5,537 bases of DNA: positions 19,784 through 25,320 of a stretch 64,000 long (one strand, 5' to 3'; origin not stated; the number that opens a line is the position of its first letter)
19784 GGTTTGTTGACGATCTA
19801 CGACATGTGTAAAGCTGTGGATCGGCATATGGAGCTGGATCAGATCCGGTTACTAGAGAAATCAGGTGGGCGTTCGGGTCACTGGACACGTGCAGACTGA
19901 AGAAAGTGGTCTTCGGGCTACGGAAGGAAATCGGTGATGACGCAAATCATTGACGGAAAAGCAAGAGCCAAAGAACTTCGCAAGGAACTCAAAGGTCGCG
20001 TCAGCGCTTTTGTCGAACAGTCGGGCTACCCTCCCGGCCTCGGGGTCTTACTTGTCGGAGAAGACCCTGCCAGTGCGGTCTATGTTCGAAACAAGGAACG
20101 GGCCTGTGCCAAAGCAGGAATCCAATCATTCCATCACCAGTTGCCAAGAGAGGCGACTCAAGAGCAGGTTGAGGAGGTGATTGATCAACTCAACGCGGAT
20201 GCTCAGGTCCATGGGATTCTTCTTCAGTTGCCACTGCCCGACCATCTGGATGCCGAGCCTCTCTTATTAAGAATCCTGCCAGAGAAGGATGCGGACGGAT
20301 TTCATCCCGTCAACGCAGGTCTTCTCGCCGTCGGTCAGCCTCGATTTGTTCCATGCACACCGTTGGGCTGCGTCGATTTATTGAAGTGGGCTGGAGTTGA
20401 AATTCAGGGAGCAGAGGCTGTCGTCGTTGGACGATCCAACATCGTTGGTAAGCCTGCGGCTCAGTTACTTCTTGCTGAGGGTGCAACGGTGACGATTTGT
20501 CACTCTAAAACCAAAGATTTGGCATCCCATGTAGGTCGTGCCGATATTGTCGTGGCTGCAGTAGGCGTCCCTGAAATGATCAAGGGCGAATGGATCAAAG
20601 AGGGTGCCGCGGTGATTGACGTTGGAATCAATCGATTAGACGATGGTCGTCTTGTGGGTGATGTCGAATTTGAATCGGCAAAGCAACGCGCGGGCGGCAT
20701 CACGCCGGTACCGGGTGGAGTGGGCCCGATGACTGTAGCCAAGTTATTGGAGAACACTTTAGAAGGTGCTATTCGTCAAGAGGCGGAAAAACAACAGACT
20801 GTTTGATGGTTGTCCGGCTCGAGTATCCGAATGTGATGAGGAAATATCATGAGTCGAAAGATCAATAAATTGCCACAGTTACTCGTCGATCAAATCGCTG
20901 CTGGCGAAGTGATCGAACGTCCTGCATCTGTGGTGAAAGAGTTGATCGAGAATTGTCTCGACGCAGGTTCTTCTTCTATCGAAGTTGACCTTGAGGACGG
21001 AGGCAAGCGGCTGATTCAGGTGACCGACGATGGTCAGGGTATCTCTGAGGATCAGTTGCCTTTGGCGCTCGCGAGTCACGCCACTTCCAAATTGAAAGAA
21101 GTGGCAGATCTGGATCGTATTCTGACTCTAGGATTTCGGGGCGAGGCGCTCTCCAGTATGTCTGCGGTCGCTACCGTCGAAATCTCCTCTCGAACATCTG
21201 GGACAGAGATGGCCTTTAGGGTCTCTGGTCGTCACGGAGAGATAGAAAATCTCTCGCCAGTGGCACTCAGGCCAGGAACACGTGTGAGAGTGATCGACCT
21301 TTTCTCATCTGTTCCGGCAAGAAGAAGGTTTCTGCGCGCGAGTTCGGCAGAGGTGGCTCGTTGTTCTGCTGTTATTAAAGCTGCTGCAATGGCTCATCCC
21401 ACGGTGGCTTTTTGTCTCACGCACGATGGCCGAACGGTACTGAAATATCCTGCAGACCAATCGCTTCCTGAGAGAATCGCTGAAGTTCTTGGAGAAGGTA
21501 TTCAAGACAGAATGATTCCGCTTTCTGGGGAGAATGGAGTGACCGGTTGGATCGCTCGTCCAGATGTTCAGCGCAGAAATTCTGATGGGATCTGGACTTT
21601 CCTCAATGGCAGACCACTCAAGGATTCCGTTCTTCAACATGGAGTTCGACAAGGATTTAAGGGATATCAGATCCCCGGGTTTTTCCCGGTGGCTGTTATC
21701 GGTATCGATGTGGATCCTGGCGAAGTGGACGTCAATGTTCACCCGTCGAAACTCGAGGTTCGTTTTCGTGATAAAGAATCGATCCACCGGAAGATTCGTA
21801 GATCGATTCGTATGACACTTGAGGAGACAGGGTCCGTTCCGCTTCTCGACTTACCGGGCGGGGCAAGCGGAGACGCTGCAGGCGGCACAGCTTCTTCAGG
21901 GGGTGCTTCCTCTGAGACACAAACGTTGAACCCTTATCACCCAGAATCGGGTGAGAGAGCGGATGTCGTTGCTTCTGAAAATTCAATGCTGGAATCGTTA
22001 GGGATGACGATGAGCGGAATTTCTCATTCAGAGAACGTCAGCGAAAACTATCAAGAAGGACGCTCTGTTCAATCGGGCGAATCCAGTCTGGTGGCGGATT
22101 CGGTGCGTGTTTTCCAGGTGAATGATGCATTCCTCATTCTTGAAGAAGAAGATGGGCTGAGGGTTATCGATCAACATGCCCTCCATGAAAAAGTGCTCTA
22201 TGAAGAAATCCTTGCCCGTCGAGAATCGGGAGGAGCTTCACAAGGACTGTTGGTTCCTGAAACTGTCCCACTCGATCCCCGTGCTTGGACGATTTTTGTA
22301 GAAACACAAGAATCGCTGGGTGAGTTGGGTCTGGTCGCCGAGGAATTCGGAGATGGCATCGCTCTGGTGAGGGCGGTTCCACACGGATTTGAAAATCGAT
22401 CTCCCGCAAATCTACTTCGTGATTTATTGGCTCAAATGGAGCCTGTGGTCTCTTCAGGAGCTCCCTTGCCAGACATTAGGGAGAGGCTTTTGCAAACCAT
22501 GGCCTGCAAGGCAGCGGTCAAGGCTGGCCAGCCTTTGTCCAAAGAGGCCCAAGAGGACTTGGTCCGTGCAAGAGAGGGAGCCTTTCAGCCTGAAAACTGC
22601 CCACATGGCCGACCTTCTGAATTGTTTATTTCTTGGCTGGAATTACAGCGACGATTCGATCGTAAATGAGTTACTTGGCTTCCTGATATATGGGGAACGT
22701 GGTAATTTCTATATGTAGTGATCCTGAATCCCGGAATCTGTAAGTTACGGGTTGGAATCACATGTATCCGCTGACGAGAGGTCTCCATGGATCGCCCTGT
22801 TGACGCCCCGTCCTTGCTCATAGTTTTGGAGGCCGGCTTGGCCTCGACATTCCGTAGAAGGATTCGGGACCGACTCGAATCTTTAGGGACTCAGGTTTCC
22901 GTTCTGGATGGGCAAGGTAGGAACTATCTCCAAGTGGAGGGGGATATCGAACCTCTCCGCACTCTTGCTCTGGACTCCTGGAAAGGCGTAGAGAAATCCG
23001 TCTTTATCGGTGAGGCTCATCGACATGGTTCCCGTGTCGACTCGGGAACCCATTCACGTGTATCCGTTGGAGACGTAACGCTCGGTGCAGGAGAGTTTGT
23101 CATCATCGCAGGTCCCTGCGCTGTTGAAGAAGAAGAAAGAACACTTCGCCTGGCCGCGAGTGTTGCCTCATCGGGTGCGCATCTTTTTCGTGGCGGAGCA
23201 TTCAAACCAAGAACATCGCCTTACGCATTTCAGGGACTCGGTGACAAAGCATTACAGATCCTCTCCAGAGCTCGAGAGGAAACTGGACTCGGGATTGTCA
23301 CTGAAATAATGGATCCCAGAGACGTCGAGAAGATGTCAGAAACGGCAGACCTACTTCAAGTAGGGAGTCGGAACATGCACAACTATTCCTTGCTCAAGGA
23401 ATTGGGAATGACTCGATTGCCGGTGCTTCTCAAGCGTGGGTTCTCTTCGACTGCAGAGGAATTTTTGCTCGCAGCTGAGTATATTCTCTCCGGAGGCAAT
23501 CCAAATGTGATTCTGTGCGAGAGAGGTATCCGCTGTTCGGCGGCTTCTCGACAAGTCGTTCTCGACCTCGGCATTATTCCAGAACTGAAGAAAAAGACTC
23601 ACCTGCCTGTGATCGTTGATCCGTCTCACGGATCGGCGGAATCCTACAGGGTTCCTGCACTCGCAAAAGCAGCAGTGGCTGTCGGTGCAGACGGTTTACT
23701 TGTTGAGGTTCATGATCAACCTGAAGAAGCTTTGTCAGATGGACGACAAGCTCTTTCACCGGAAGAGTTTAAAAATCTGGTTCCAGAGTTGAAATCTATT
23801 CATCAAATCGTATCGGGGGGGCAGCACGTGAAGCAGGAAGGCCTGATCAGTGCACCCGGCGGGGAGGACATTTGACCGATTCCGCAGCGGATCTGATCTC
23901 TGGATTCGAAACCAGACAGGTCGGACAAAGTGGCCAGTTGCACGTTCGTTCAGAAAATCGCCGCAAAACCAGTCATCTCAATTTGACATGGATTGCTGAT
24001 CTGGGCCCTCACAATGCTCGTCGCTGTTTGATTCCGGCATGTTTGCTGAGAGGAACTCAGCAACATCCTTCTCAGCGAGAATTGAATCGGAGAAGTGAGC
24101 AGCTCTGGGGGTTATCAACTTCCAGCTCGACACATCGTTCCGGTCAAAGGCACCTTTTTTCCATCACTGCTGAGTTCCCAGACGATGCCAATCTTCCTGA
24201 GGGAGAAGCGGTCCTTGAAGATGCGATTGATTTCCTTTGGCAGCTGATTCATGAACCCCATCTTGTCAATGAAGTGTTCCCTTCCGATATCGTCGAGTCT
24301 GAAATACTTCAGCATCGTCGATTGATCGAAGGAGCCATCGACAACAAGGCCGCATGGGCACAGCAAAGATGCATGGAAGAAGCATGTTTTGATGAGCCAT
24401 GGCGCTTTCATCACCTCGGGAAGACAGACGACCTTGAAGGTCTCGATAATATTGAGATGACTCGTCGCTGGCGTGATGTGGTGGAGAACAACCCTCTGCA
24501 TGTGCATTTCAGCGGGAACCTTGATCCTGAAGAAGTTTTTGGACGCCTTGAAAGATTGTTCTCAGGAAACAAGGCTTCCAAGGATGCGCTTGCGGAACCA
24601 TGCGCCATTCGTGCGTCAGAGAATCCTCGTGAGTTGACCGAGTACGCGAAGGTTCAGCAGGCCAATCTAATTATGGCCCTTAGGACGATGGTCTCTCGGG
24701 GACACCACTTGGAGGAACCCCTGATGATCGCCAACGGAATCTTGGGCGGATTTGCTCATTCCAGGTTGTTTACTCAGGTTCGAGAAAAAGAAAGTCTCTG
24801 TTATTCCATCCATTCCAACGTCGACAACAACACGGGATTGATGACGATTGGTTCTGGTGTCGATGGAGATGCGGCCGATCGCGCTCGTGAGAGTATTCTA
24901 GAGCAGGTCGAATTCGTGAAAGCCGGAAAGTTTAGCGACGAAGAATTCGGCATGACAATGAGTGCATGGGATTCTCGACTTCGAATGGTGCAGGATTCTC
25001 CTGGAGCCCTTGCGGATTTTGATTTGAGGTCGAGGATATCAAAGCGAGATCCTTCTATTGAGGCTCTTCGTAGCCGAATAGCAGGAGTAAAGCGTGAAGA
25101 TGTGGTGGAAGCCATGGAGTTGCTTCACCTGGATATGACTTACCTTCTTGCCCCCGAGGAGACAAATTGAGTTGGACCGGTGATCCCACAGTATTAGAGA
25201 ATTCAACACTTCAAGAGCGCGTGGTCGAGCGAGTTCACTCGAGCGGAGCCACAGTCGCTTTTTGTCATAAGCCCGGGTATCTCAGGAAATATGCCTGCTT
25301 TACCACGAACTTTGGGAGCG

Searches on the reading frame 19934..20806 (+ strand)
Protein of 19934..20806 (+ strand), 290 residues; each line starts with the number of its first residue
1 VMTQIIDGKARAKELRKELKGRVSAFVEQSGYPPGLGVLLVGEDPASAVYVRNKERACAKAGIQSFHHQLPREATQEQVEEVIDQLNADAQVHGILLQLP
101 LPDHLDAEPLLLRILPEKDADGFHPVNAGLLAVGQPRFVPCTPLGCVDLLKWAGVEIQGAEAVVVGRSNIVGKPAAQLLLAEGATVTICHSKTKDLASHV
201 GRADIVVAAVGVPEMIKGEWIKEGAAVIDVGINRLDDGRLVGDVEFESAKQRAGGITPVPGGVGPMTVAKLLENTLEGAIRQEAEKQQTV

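Call 64: search_protein_families(library=pfam, proteins=[window:19934-20806:+], max_evalue=0.00001)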
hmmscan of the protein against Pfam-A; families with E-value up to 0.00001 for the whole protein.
window:19934-20806:+ (290 aa): 2 families
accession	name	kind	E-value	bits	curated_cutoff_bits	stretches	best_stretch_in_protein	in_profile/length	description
PF02882.25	THF_DHG_CYH_C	-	1.8e-69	232.6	27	1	124-281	1-158/160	Tetrahydrofolate dehydrogenase/cyclohydrolase, NAD(P)-binding domain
PF00763.28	THF_DHG_CYH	-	9.2e-40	135.9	32.8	1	6-121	1-115/115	Tetrahydrofolate dehydrogenase/cyclohydrolase, catalytic domain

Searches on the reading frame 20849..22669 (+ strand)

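Call 64: search_protein_families(library=pfam, proteins=[window:20849-22669:+], max_evalue=0.00001)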
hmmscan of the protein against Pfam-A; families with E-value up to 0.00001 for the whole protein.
window:20849-22669:+ (606 aa): 4 families
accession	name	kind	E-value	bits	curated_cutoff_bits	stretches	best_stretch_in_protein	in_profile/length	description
PF08676.16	MutL_C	-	1.2e-33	116.2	25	1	422-563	2-142/142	MutL C terminal dimerisation domain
PF01119.25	DNA_mis_repair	-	2.4e-29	101.8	26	1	210-324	1-118/119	DNA mismatch repair protein, C-terminal domain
PF13589.12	HATPase_c_3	-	1.6e-10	41.6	25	1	26-124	4-102/137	Histidine kinase-, DNA gyrase B-, and HSP90-like ATPase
PF02518.31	HATPase_c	-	1.2e-07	32.6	26.4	1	23-79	4-63/111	Histidine kinase-, DNA gyrase B-, and HSP90-like ATPase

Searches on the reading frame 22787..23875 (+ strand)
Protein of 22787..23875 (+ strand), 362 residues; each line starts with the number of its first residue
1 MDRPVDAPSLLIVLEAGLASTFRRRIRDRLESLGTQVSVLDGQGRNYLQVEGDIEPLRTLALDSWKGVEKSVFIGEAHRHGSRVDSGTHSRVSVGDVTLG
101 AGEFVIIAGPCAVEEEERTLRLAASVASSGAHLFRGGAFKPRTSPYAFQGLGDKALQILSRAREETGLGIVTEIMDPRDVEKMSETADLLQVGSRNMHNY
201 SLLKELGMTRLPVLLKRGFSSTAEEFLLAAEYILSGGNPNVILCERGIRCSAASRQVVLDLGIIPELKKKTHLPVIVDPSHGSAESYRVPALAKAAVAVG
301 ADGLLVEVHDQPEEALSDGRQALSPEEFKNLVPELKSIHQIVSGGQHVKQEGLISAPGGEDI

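Call 64: search_protein_families(library=pfam, proteins=[window:22787-23875:+], max_evalue=0.00001)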
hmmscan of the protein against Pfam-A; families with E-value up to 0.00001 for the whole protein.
window:22787-23875:+ (362 aa): 2 families
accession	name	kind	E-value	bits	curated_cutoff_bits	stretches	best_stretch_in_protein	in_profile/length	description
PF00793.26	DAHP_synth_1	-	7e-71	238.7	25.5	1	96-337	9-266/270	DAHP synthetase I family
PF03102.20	NeuB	-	5.7e-09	36.2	22.1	1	152-344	54-238/241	NeuB family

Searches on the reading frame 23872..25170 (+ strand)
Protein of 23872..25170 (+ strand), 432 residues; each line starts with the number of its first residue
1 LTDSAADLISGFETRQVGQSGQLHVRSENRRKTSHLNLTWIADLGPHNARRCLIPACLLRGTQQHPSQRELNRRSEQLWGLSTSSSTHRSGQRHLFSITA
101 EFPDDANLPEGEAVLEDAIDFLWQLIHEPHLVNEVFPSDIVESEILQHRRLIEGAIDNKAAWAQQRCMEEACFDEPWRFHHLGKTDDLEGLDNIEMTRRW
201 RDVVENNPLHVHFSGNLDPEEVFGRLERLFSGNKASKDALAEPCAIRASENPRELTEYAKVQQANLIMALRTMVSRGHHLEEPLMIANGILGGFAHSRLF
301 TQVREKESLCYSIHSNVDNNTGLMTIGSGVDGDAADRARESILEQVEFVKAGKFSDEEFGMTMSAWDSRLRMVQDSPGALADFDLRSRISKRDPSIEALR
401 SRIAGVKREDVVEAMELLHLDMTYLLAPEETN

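Call 64: search_protein_families(library=pfam, proteins=[window:23872-25170:+], max_evalue=0.00001)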
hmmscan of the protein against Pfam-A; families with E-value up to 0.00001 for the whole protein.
window:23872-25170:+ (432 aa): 1 family
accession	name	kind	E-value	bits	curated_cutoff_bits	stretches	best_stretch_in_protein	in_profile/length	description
PF05193.26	Peptidase_M16_C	-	1.9e-23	83.7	23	1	213-360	24-175/181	Peptidase M16 inactive domain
